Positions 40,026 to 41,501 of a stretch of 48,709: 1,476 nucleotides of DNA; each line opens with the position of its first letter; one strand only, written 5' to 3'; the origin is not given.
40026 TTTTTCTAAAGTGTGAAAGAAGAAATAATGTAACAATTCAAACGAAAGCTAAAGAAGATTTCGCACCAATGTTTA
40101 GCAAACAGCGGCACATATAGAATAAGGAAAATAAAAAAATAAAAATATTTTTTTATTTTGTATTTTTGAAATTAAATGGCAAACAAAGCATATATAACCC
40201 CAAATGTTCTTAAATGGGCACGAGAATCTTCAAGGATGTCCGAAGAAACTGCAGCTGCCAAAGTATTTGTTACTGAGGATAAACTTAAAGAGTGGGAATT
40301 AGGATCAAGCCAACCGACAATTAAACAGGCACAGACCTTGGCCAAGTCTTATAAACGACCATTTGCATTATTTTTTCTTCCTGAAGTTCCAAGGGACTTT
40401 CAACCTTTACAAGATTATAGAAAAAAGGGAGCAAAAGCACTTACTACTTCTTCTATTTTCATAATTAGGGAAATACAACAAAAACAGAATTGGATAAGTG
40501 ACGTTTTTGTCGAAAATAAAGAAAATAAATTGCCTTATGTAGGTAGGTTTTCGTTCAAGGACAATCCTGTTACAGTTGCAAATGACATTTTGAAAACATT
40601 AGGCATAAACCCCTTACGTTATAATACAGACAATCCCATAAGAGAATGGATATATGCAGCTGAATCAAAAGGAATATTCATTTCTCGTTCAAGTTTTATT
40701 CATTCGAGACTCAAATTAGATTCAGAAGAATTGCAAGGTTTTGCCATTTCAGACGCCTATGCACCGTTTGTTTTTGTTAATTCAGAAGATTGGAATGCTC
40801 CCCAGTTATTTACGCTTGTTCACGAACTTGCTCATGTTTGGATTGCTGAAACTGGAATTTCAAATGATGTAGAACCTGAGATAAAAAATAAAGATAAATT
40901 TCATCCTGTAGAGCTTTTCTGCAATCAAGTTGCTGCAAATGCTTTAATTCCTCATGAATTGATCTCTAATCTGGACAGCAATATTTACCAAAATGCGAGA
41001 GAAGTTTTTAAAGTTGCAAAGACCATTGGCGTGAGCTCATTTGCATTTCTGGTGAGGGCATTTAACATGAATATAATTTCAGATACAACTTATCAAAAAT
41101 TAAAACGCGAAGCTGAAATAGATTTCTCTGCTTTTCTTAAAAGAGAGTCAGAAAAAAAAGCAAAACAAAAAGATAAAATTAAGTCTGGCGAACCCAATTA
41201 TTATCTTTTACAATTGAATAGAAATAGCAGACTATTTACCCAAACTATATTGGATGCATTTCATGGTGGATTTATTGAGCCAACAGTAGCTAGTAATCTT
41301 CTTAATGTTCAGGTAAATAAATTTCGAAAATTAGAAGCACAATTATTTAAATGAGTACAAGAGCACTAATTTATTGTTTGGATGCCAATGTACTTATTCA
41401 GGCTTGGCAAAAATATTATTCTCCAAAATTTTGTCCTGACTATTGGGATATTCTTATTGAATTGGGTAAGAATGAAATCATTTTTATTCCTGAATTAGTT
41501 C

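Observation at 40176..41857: HTH-ImmA/IrrE metallopeptidase + DUF4411 (PIN-like) two-gene cassette inserted between pfkA and priA: candidate protease-gated toxin/defence module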

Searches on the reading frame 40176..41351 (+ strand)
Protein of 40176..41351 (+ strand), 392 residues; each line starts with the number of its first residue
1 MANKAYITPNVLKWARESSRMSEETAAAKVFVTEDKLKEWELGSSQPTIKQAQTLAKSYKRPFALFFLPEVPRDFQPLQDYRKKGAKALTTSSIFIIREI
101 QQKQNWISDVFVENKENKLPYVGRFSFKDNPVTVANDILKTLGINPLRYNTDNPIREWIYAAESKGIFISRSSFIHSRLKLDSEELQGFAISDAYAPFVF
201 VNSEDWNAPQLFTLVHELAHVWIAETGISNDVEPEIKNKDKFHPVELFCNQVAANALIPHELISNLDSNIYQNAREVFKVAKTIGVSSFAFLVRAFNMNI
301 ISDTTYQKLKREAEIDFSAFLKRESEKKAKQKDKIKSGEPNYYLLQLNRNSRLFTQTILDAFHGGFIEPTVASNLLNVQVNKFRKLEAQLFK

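Call 4: search_protein_families(library=pfam, proteins=[window:40176-41351:+], max_evalue=0.1)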
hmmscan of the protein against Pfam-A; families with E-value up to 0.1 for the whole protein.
window:40176-41351:+ (392 aa): 2 families
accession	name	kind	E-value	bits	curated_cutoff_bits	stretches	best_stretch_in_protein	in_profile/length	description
PF06114.19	Peptidase_M78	-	1.1e-10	41.8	22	1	179-294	11-121/123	IrrE N-terminal-like domain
PF01381.28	HTH_3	-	0.0013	19.2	23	1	12-64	1-53/55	Helix-turn-helix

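Call 5: search_protein_families(library=padloc, proteins=[window:40176-41351:+], max_evalue=0.1)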
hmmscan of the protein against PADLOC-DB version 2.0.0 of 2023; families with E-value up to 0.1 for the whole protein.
window:40176-41351:+ (392 aa): 17 families
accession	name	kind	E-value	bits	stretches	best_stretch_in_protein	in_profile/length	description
PDLC03952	RmrA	-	2.1e-19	67.7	1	4-312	19-316/395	-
PDLC03949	RmrA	-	7.1e-19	65.9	1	7-313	2-280/363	-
PDLC03944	RmrA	-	6.6e-17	59.6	1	8-312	7-297/384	-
PDLC03948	RmrA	-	1.7e-16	58.1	1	9-311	10-302/397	-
PDLC03947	RmrA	-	8.6e-15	52.4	1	3-312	7-304/383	-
PDLC03954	RmrA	-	6.8e-13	46.3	1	8-311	11-303/380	-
PDLC03951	RmrA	-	2e-12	44.8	1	9-310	10-297/400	-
PDLC03946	RmrA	-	1.7e-11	41.5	1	11-309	6-278/357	-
PDLC04141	capP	-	1.7e-10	38.8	1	158-298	31-153/242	capP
PDLC04776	PDC-M69B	-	9e-10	36.7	1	181-329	52-205/272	-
PDLC03955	RmrA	-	3e-09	34.6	2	178-309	181-301/371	-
PDLC03943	RmrA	-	1.1e-07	29.3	1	12-334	7-300/370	-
PDLC03982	PD-Lambda-2_B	-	1.6e-06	25.7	1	212-287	292-365/402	-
PDLC03953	RmrA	-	5.5e-06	23.8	1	22-309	20-294/373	-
PDLC03950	RmrA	-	7.1e-06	23.3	1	153-308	146-288/369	-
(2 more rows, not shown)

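Call 6: search_protein_families(library=ncbifam, proteins=[window:40176-41351:+], max_evalue=0.1)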
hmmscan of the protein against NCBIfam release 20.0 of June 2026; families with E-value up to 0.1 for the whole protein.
window:40176-41351:+ (392 aa): 3 families
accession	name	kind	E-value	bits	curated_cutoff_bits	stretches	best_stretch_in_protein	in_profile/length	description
NF052239.1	antitox_spr1629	equivalog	8.3e-06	25.1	335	1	12-308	7-303/377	spr1629 family repressor/antitoxin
NF041951.1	phage_RstR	subfamily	0.00068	19.9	80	1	12-58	7-53/108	RstR family transcriptional repressor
TIGR00270.2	TIGR00270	equivalog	0.023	14.5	110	1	11-58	79-126/159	multiprotein bridging factor aMBF1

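Call 7: search_protein_families(library=phrogs, proteins=[window:40176-41351:+], max_evalue=0.1)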
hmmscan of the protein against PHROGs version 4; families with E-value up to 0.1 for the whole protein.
window:40176-41351:+ (392 aa): 9 families
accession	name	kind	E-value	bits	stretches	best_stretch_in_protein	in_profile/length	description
phrog_2439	-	transcription regulation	9.2e-57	193.6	1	3-390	3-365/367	transcriptional regulator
phrog_1914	-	unknown function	6.8e-08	33.4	1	208-332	92-215/222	-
phrog_1516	-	unknown function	1.4e-07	32.3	1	126-298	10-176/227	-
phrog_19315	-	unknown function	4.3e-05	23.7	1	212-314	97-201/348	-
phrog_87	-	other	5.4e-05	24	1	187-312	64-178/227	metallo-protease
phrog_6499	-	transcription regulation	0.00033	21.1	1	9-63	8-68/157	transcriptional regulator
phrog_2104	-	unknown function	0.0022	19.2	1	2-60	34-92/103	-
phrog_7396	-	unknown function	0.004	17.9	1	12-60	20-71/227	-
phrog_4836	-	transcription regulation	0.09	13.3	0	10-54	78-122/194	CII-like regulator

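Call 19: search_solved_structures(query=window:40176-41351:+, max_evalue=10, show_alignments=3)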
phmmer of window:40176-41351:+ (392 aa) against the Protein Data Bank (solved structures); distinct sequences matched with E-value up to 10: 5.
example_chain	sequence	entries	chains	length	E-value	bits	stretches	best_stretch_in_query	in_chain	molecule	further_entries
9vzy_A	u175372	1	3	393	2e-29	106.2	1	9-387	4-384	HTH cro/C1-type domain-containing protein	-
3dte_A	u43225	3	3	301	4.9e-05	25.9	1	198-292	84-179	IrrE protein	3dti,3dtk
8slm_A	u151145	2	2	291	0.00091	21.7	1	198-292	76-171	Zn dependent hydrolase fused to HTH domain, IrrE ortholog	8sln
2mez_A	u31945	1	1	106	0.0064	19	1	10-57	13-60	Multiprotein Bridging Factor (MBP-like)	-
8fn4_4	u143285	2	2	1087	0.89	11.9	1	192-288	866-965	RNA-editing substrate-binding complex protein 4 (RESC4)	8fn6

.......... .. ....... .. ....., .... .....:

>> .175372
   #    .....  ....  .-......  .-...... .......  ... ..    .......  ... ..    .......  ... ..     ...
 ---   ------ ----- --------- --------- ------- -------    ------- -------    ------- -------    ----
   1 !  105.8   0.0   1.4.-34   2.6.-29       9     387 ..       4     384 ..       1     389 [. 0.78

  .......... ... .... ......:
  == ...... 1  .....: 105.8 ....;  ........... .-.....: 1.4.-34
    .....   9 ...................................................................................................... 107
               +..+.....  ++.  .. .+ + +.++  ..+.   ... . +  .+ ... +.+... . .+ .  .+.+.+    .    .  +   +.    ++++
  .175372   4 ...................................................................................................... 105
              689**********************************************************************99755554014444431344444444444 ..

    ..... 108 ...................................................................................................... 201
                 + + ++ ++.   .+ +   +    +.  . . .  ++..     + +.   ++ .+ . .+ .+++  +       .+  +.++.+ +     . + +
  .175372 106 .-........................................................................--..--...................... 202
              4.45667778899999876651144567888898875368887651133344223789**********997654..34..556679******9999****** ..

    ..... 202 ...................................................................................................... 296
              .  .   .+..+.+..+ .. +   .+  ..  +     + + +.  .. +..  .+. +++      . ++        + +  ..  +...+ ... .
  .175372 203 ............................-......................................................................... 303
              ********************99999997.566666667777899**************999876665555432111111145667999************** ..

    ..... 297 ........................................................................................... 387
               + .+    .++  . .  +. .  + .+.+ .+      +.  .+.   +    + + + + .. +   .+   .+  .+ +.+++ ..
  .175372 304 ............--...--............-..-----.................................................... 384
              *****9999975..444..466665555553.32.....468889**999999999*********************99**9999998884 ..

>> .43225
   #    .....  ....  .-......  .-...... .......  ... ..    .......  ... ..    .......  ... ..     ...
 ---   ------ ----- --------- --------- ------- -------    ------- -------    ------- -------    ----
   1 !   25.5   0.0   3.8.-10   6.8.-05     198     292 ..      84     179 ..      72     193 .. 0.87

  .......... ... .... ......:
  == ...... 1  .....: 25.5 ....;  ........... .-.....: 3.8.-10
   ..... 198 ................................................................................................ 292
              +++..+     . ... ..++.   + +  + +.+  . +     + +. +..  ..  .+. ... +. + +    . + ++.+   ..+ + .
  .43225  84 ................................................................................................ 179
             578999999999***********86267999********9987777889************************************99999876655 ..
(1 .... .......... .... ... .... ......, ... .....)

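Call 35: find_homologous_proteins(query=window:40176-41351:+)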
Query window:40176-41351:+ (392 aa): 2382 proteins with E <= 0.001 among 5564 candidates; the best 120 are listed.
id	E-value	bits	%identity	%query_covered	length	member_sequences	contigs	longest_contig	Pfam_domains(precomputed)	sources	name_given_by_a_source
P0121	4.7e-257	870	100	100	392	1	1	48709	PF06114.20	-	-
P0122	1.4e-252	855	98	100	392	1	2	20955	PF06114.20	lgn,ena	-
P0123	7.8e-206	701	79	100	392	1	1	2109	PF01381.29,PF06114.20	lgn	-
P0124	2.0e-203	694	78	100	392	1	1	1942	PF01381.29,PF06114.20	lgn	-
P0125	2.3e-203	693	78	100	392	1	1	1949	PF01381.29,PF06114.20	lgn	-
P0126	2.6e-203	693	78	100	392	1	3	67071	PF01381.29,PF06114.20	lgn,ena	-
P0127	3.5e-203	693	78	100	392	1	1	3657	PF01381.29,PF06114.20,PF13560.13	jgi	jgi:Zn-dependent peptidase ImmA (M78 family)/transcriptional regulator with XRE-family HTH domain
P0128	4.1e-203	693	79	100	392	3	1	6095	PF01381.29,PF06114.20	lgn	-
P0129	5.5e-203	692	77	100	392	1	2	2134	PF01381.29,PF06114.20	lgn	-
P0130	5.7e-203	692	78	100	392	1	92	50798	PF01381.29,PF06114.20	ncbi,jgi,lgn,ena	jgi:Zn-dependent peptidase ImmA (M78 family)/transcriptional regulator with XRE-family HTH domain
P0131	5.7e-203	692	78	100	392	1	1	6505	PF01381.29,PF06114.20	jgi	jgi:Zn-dependent peptidase ImmA (M78 family)/transcriptional regulator with XRE-family HTH domain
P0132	5.9e-203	692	78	100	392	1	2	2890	PF01381.29,PF06114.20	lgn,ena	-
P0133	6.7e-203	692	78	100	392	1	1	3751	PF01381.29,PF06114.20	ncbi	-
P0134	6.9e-203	692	78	100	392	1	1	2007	PF01381.29,PF06114.20,PF13560.13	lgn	-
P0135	8.2e-203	692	77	100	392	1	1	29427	PF01381.29,PF06114.20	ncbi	ncbi:MAG: ImmA/IrrE family metallo-endopeptidase [Candidatus Kapaibacterium sp.]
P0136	8.2e-203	692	78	100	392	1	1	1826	PF01381.29,PF06114.20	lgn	-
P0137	1.3e-202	691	77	100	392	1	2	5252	PF01381.29,PF06114.20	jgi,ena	-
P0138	2.1e-202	690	78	100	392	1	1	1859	PF01381.29,PF06114.20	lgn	-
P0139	2.1e-202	690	78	100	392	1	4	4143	PF01381.29,PF06114.20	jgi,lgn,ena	-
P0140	2.3e-202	690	77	100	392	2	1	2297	PF01381.29,PF06114.20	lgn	-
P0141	2.5e-202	690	78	100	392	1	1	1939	PF01381.29,PF06114.20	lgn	-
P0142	2.6e-202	690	78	100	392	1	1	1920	PF01381.29,PF06114.20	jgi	jgi:Zn-dependent peptidase ImmA (M78 family)/transcriptional regulator with XRE-family HTH domain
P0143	2.7e-202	690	77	100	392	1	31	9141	PF01381.29,PF06114.20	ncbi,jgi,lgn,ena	jgi:Zn-dependent peptidase ImmA (M78 family)/DNA-binding XRE family transcriptional regulator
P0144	2.9e-202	690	78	100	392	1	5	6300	PF01381.29,PF06114.20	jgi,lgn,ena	-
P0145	3.9e-202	689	77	100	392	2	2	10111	PF01381.29,PF06114.20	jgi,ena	jgi:Zn-dependent peptidase ImmA (M78 family)/transcriptional regulator with XRE-family HTH domain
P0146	4.0e-202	689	77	100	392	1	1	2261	PF01381.29,PF06114.20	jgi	-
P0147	4.5e-202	689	78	100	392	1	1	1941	PF01381.29,PF06114.20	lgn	-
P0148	5.5e-202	689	78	100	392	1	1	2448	PF01381.29,PF06114.20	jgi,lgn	jgi:Zn-dependent peptidase ImmA (M78 family)/DNA-binding XRE family transcriptional regulator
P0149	6.0e-202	689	78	100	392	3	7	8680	PF01381.29,PF06114.20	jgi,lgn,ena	jgi:Zn-dependent peptidase ImmA (M78 family)/transcriptional regulator with XRE-family HTH domain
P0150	8.2e-202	688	77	100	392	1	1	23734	PF01381.29,PF06114.20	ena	-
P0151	8.7e-202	688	77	100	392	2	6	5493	PF01381.29,PF06114.20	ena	-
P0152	9.9e-202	688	78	100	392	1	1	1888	PF01381.29,PF06114.20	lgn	-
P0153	9.9e-202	688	77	100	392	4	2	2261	PF01381.29,PF06114.20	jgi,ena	-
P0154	1.0e-201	688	77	100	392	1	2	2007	PF01381.29,PF06114.20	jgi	-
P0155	1.1e-201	688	76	100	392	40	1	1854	PF01381.29,PF06114.20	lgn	-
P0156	1.2e-201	688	78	100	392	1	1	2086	PF01381.29,PF06114.20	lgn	-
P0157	1.5e-201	687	78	100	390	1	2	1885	PF01381.29,PF06114.20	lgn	-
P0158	1.5e-201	687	78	100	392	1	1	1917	PF01381.29,PF06114.20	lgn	-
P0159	1.6e-201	687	76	100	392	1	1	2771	PF01381.29,PF06114.20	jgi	jgi:Zn-dependent peptidase ImmA (M78 family)/DNA-binding XRE family transcriptional regulator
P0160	2.2e-201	687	78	100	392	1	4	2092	PF01381.29,PF06114.20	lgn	-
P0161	2.9e-201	686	77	100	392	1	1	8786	PF01381.29,PF06114.20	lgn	-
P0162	2.9e-201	686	77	100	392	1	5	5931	PF01381.29,PF06114.20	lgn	-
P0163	3.0e-201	686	77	100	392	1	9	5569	PF01381.29,PF06114.20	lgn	-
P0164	3.3e-201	686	76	100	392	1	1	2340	PF01381.29,PF06114.20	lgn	-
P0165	3.4e-201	686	77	100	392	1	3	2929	PF01381.29,PF06114.20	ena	-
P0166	3.6e-201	686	77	100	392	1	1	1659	PF06114.20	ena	-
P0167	3.8e-201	686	77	100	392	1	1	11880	PF01381.29,PF06114.20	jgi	jgi:Zn-dependent peptidase ImmA (M78 family)/DNA-binding XRE family transcriptional regulator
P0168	3.9e-201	686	76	100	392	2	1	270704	PF01381.29,PF06114.20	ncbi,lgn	ncbi:MAG: XRE family transcriptional regulator [Chitinophagales bacterium]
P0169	4.2e-201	686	77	100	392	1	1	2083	PF01381.29,PF06114.20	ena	-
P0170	4.3e-201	686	78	100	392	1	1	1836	PF01381.29,PF06114.20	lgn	-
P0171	4.9e-201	686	77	100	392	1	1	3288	PF01381.29,PF06114.20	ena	-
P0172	5.2e-201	686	77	100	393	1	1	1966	PF06114.20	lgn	-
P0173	6.2e-201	685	78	100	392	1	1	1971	PF01381.29,PF06114.20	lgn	-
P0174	6.8e-201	685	77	100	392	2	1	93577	PF01381.29,PF06114.20,PF13560.13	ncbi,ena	-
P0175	6.9e-201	685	76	100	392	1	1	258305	PF01381.29,PF06114.20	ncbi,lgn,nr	ncbi:MAG: ImmA/IrrE family metallo-endopeptidase [Ignavibacteriae bacterium]|nr:ImmA/IrrE family met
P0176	7.2e-201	685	77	100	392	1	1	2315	PF01381.29,PF06114.20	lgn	-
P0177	7.8e-201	685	77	100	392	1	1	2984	PF01381.29,PF06114.20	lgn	-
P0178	9.1e-201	685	76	100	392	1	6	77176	PF01381.29,PF06114.20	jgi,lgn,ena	-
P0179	1.0e-200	685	77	100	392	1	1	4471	PF01381.29,PF06114.20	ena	-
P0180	1.0e-200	685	77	100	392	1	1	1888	PF01381.29,PF06114.20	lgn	-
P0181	1.1e-200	685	75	100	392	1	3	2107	PF06114.20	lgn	-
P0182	1.2e-200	684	78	100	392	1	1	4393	PF01381.29,PF06114.20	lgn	-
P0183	1.2e-200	684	77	100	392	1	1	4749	PF06114.20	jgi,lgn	jgi:Zn-dependent peptidase ImmA (M78 family)/DNA-binding XRE family transcriptional regulator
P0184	1.4e-200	684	77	100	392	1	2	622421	PF01381.29,PF06114.20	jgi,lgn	-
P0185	1.4e-200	684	76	100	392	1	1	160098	PF01381.29,PF06114.20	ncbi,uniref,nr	ncbi:XRE family transcriptional regulator [Arcicella lustrica]|uniref:XRE family transcriptional reg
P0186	1.5e-200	684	77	100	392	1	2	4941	PF01381.29,PF06114.20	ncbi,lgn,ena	-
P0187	1.5e-200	684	76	100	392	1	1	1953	PF01381.29,PF06114.20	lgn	-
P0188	1.6e-200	684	77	100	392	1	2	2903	PF01381.29,PF06114.20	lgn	-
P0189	1.8e-200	684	77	100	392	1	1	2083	PF06114.20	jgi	-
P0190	1.9e-200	684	76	100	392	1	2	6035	PF06114.20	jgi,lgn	jgi:Zn-dependent peptidase ImmA (M78 family)/DNA-binding XRE family transcriptional regulator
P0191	2.7e-200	683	77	100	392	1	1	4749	PF06114.20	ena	-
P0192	2.8e-200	683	76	100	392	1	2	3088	PF01381.29,PF06114.20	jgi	jgi:Zn-dependent peptidase ImmA (M78 family)/transcriptional regulator with XRE-family HTH domain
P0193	2.9e-200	683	76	100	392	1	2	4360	PF06114.20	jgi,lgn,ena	jgi:Zn-dependent peptidase ImmA (M78 family)/DNA-binding XRE family transcriptional regulator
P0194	2.9e-200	683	76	100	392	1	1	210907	PF01381.29,PF06114.20,PF13560.13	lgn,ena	-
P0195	2.9e-200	683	76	100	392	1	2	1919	PF01381.29,PF06114.20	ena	-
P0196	3.0e-200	683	77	100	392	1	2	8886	PF01381.29,PF06114.20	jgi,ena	jgi:hypothetical protein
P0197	3.0e-200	683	77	100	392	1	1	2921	PF01381.29,PF06114.20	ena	-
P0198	3.2e-200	683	76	99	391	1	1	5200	PF01381.29,PF06114.20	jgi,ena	-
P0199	3.5e-200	683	76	100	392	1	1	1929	PF01381.29,PF06114.20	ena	-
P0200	3.5e-200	683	77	100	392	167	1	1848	PF01381.29,PF06114.20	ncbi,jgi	jgi:Zn-dependent peptidase ImmA (M78 family)/transcriptional regulator with XRE-family HTH domain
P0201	3.7e-200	683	76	100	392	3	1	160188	PF01381.29,PF06114.20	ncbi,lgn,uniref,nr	ncbi:XRE family transcriptional regulator [Parafilimonas terrae]|uniref:Zn-dependent peptidase ImmA,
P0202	4.1e-200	683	75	100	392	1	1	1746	PF06114.20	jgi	jgi:Zn-dependent peptidase ImmA (M78 family)/DNA-binding XRE family transcriptional regulator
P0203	4.1e-200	683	75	100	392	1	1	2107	PF01381.29,PF06114.20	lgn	-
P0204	4.1e-200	683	77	100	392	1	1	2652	PF01381.29,PF06114.20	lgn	-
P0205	4.5e-200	683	76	100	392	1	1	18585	PF06114.20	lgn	-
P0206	4.5e-200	683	77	100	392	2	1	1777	PF01381.29,PF06114.20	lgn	-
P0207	4.6e-200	682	76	100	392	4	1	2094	PF01381.29,PF06114.20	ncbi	-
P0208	4.8e-200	682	76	99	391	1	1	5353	PF01381.29,PF06114.20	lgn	-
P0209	5.1e-200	682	76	100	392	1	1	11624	PF01381.29,PF06114.20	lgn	-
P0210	5.2e-200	682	75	100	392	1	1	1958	PF01381.29,PF06114.20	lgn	-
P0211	5.9e-200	682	77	100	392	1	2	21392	PF01381.29,PF06114.20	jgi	jgi:Zn-dependent peptidase ImmA (M78 family)/transcriptional regulator with XRE-family HTH domain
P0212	6.0e-200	682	77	100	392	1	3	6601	PF01381.29,PF06114.20,PF13560.13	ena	-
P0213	6.5e-200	682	77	100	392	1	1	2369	PF06114.20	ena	-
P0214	8.5e-200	682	76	99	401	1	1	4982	PF06114.20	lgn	-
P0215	8.8e-200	682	76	100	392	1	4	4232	PF01381.29,PF06114.20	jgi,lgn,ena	-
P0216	9.0e-200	682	76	100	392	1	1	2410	PF01381.29,PF06114.20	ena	-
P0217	9.4e-200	681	76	100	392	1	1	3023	PF01381.29,PF06114.20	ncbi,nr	ncbi:MAG: ImmA/IrrE family metallo-endopeptidase [Bacteroidetes bacterium]|nr:ImmA/IrrE family metal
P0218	9.4e-200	681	77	100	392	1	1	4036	PF01381.29,PF06114.20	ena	-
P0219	9.6e-200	681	76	100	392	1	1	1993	PF01381.29,PF06114.20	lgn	-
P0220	1.0e-199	681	77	100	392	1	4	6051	PF01381.29,PF06114.20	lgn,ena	-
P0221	1.1e-199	681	76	100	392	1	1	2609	PF01381.29,PF06114.20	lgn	-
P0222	1.1e-199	681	77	100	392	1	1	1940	PF01381.29,PF06114.20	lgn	-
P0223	1.1e-199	681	76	100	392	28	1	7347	PF01381.29,PF06114.20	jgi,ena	jgi:Zn-dependent peptidase ImmA (M78 family)/transcriptional regulator with XRE-family HTH domain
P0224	1.2e-199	681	76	100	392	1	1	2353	PF01381.29,PF06114.20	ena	-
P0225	1.2e-199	681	76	100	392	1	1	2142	PF06114.20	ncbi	-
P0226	1.3e-199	681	76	100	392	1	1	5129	PF01381.29,PF06114.20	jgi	jgi:Zn-dependent peptidase ImmA (M78 family)/DNA-binding XRE family transcriptional regulator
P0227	1.3e-199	681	77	100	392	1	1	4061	PF06114.20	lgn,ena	-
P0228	1.3e-199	681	76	100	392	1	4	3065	PF01381.29,PF06114.20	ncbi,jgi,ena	jgi:Zn-dependent peptidase ImmA (M78 family)/transcriptional regulator with XRE-family HTH domain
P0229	1.3e-199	681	76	100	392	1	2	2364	PF06114.20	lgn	-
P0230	1.4e-199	681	76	100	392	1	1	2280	PF01381.29,PF06114.20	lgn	-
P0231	1.7e-199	681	76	100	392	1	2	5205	PF01381.29,PF06114.20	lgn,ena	-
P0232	1.8e-199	681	76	100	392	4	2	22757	PF01381.29,PF06114.20,PF13560.13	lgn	-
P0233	1.9e-199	680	76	100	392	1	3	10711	PF01381.29,PF06114.20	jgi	jgi:Zn-dependent peptidase ImmA (M78 family)/transcriptional regulator with XRE-family HTH domain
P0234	2.0e-199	680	76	100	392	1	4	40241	PF06114.20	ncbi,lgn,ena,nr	ncbi:MAG TPA: hypothetical protein DER09_09660 [Prolixibacteraceae bacterium]|nr:hypothetical protei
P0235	2.1e-199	680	76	100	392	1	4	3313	PF06114.20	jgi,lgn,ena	-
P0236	2.2e-199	680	76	100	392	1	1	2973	PF01381.29,PF06114.20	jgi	jgi:Zn-dependent peptidase ImmA (M78 family)/transcriptional regulator with XRE-family HTH domain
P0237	2.2e-199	680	76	100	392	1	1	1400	PF01381.29,PF06114.20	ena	-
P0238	2.3e-199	680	75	100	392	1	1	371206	PF01381.29,PF06114.20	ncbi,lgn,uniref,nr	ncbi:XRE family transcriptional regulator [Chryseobacterium luteum]|uniref:HTH cro/C1-type domain-co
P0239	2.3e-199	680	77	100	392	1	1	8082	PF01381.29,PF06114.20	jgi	jgi:Zn-dependent peptidase ImmA (M78 family)/DNA-binding XRE family transcriptional regulator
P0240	2.4e-199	680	76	100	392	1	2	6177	PF01381.29,PF06114.20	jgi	jgi:Zn-dependent peptidase ImmA (M78 family)/transcriptional regulator with XRE-family HTH domain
